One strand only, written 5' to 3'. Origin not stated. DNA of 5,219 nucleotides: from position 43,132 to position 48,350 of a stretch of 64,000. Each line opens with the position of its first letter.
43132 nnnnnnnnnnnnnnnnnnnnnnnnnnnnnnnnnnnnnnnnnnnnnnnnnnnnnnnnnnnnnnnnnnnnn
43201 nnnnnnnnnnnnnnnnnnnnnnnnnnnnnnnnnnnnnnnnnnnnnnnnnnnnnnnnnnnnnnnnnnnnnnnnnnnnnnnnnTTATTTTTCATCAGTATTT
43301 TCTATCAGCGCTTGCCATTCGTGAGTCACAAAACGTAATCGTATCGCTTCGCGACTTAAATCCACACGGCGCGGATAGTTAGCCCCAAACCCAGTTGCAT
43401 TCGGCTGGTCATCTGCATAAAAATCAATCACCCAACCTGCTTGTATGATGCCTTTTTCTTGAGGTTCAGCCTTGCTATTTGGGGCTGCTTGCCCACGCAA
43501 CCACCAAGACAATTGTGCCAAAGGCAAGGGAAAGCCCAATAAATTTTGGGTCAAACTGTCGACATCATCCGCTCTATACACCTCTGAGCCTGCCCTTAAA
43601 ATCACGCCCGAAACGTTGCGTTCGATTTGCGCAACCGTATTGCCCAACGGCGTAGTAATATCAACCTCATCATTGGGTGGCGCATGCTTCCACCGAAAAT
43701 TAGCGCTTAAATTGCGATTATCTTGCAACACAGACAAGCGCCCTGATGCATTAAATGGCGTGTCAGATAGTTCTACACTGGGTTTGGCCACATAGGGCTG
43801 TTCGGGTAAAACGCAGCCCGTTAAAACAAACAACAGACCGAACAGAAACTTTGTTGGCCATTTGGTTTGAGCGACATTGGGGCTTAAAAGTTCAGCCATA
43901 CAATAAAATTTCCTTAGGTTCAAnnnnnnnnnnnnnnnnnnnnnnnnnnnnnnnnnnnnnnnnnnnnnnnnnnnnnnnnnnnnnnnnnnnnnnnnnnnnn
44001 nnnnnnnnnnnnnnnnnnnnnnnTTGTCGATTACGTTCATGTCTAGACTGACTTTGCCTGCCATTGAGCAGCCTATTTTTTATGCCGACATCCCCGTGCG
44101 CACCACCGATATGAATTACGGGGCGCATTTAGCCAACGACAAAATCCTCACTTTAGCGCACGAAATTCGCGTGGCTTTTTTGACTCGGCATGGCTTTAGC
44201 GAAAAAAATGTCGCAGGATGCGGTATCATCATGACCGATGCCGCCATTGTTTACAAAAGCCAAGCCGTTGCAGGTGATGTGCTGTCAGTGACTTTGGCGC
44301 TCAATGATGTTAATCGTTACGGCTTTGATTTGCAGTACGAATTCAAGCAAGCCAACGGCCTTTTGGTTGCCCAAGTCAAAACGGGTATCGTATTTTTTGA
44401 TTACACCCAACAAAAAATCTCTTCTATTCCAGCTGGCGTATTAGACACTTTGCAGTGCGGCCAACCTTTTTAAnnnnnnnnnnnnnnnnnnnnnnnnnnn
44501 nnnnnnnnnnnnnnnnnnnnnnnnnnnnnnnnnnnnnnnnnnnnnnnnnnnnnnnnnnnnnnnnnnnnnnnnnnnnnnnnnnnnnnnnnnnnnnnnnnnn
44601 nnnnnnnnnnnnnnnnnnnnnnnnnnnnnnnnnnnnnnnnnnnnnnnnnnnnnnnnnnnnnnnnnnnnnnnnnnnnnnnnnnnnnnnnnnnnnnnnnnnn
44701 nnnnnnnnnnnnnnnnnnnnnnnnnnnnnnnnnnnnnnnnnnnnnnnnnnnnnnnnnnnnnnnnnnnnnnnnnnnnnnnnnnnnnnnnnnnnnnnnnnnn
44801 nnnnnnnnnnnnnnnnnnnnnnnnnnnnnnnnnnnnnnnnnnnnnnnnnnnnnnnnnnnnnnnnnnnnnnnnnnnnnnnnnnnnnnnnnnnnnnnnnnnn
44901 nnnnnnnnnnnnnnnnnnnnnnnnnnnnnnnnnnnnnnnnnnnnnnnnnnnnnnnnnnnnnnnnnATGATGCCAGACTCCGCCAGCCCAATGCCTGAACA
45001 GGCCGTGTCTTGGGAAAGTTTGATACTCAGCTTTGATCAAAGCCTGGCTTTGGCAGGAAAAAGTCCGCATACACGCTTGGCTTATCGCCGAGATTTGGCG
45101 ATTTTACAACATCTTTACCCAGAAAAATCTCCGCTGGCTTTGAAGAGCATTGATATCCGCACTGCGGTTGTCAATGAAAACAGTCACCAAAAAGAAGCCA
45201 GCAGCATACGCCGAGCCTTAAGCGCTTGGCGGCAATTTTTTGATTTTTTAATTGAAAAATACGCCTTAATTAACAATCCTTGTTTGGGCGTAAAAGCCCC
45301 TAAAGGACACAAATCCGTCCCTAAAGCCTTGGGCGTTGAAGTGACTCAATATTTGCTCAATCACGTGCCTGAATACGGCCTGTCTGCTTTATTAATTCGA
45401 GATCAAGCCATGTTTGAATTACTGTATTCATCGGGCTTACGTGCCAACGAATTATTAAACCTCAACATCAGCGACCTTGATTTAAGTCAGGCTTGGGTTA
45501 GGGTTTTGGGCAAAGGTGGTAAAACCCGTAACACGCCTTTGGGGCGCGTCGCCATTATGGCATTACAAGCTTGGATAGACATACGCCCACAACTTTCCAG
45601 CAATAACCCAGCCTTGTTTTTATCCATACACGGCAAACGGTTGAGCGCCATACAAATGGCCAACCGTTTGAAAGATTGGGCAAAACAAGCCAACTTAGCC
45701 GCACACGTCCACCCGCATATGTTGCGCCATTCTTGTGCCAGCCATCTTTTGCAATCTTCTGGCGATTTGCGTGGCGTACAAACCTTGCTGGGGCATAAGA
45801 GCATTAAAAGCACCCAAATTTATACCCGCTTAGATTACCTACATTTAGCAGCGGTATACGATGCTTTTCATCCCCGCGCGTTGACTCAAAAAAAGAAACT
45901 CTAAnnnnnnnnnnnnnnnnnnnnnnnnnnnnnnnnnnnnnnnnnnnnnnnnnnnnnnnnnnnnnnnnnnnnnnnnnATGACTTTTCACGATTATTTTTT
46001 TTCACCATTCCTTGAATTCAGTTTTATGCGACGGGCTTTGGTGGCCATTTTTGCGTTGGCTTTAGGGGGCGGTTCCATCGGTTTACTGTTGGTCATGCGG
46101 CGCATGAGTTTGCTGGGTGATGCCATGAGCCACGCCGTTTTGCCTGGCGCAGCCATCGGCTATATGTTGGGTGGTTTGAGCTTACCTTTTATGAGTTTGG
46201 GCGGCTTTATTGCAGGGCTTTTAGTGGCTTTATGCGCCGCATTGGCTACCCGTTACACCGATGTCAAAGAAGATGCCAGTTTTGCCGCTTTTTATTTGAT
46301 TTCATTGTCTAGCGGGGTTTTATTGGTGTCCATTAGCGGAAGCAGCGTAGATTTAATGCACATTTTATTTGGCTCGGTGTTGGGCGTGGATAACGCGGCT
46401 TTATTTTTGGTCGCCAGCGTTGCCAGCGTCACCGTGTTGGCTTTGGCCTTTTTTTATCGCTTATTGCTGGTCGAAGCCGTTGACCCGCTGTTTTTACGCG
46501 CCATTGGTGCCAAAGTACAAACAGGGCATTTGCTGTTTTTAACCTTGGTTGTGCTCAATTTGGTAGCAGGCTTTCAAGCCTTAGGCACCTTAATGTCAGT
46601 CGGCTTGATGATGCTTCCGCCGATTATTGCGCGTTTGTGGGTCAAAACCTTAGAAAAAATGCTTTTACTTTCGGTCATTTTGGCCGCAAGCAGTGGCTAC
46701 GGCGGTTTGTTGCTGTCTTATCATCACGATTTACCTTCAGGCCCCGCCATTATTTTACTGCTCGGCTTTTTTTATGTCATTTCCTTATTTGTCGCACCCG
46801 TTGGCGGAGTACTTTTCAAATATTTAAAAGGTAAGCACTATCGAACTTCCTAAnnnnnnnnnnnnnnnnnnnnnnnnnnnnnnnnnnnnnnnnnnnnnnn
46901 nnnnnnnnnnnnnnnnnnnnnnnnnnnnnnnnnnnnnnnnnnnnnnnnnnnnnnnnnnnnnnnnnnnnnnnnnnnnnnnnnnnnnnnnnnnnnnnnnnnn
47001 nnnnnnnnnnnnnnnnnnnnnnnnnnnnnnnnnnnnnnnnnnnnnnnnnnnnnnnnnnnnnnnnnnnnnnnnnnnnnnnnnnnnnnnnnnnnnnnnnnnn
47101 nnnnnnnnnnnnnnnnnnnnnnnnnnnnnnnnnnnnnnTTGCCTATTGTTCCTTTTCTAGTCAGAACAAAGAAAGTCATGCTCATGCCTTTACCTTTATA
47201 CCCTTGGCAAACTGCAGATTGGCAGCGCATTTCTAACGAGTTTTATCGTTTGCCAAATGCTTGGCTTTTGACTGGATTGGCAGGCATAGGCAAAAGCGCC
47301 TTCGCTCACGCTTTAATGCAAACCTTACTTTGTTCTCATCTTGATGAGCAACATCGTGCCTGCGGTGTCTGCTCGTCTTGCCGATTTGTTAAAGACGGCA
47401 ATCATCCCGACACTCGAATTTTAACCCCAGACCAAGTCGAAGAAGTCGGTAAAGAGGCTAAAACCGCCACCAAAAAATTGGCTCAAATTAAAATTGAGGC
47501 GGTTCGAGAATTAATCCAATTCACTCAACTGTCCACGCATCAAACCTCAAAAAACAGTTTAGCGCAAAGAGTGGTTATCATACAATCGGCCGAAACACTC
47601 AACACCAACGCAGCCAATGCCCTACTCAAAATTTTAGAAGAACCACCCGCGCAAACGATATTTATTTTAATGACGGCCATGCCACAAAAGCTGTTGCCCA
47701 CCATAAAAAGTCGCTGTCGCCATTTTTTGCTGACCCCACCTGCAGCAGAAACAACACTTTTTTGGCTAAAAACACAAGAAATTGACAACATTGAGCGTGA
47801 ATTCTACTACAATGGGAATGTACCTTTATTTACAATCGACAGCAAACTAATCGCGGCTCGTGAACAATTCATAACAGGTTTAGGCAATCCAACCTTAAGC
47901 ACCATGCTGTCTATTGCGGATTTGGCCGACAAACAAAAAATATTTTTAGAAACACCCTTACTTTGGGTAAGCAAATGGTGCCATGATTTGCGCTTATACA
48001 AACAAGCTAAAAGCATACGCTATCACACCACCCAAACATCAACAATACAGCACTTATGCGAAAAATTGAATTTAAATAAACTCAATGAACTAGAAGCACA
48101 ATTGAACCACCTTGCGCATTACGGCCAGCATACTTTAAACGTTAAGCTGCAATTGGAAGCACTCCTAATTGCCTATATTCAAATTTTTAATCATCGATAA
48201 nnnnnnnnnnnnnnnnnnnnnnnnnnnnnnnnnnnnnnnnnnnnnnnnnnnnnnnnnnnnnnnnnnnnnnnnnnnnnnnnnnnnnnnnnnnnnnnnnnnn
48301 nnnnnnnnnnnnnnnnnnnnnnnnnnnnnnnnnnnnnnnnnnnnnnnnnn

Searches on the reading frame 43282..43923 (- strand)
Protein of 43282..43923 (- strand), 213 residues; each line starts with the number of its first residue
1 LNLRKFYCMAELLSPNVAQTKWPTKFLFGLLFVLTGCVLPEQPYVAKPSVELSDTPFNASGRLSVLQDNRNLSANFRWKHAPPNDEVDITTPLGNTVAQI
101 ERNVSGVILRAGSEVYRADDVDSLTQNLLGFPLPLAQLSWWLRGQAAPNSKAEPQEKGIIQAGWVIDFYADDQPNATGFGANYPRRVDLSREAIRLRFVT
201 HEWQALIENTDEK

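Call 37: search_protein_families(library=pfam, proteins=[window:43282-43923:-], max_evalue=0.001)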
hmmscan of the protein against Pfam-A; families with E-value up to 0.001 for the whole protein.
window:43282-43923:- (213 aa): 1 family
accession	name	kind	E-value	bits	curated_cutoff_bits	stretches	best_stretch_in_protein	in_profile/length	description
PF03550.21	LolB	-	1.1e-32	113.6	23.7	1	56-203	2-151/151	Outer membrane lipoprotein LolB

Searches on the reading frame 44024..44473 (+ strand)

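Call 66: search_protein_families(library=pfam, proteins=[window:44024-44473:+], max_evalue=0.00001)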
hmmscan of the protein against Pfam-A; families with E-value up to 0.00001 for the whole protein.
window:44024-44473:+ (149 aa): 1 family
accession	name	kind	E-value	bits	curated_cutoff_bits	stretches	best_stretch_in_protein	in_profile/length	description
PF13279.12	4HBT_2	-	1.5e-23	84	25.5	1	25-141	1-120/122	Thioesterase-like superfamily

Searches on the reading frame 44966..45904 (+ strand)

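Call 37: search_protein_families(library=pfam, proteins=[window:44966-45904:+], max_evalue=0.001)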
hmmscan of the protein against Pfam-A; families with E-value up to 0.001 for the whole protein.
window:44966-45904:+ (312 aa): 2 families
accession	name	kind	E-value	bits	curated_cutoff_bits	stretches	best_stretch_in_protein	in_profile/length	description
PF00589.27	Phage_integrase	-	5.6e-44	150.4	27.1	1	131-291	12-170/172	Phage integrase family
PF02899.23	Phage_int_SAM_1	-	1e-11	45.4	22.3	1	22-97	3-81/83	Phage integrase, N-terminal SAM-like domain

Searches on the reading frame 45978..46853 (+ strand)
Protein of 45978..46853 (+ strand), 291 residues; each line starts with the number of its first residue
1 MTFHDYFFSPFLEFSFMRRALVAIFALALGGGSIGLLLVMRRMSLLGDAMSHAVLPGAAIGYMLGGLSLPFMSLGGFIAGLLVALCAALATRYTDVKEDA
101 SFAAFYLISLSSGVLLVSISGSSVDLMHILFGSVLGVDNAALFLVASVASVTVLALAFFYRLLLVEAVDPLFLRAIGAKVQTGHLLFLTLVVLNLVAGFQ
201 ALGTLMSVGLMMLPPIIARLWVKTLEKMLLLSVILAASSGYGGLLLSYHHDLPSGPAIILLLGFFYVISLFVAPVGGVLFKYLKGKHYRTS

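Call 37: search_protein_families(library=pfam, proteins=[window:45978-46853:+], max_evalue=0.001)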
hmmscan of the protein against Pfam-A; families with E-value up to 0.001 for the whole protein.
window:45978-46853:+ (291 aa): 1 family
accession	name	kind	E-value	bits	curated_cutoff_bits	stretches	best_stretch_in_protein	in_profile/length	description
PF00950.22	ABC-3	-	3.1e-52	178.1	20.1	1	14-272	2-257/258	ABC 3 transport family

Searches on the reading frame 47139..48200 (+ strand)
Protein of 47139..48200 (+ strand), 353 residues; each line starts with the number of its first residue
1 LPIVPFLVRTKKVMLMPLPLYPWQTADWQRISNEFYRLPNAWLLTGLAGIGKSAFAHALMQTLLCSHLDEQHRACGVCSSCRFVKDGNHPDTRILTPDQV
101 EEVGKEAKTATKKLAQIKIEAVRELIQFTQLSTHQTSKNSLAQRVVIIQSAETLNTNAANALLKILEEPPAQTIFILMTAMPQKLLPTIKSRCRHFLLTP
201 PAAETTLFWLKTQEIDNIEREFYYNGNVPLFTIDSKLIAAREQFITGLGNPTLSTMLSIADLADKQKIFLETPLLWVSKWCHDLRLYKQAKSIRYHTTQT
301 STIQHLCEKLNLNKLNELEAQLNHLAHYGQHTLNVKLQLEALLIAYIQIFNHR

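Call 37: search_protein_families(library=pfam, proteins=[window:47139-48200:+], max_evalue=0.001)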
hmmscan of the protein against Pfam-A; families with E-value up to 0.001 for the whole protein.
window:47139-48200:+ (353 aa): 4 families
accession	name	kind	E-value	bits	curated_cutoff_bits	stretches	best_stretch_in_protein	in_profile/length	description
PF13177.12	DNA_pol3_delta2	-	3.7e-43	147.7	27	1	37-200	17-159/161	DNA polymerase III, delta subunit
PF09115.15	DNApol3-delta_C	-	2.4e-05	25.2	21.7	1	238-345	4-114/117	DNA polymerase III, delta subunit, C terminal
PF00004.35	AAA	-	2.8e-05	25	21.2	1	43-198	2-128/131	ATPase family associated with various cellular activities (AAA)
PF13401.12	AAA_22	-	0.00035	21.3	27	0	42-179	8-124/130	AAA domain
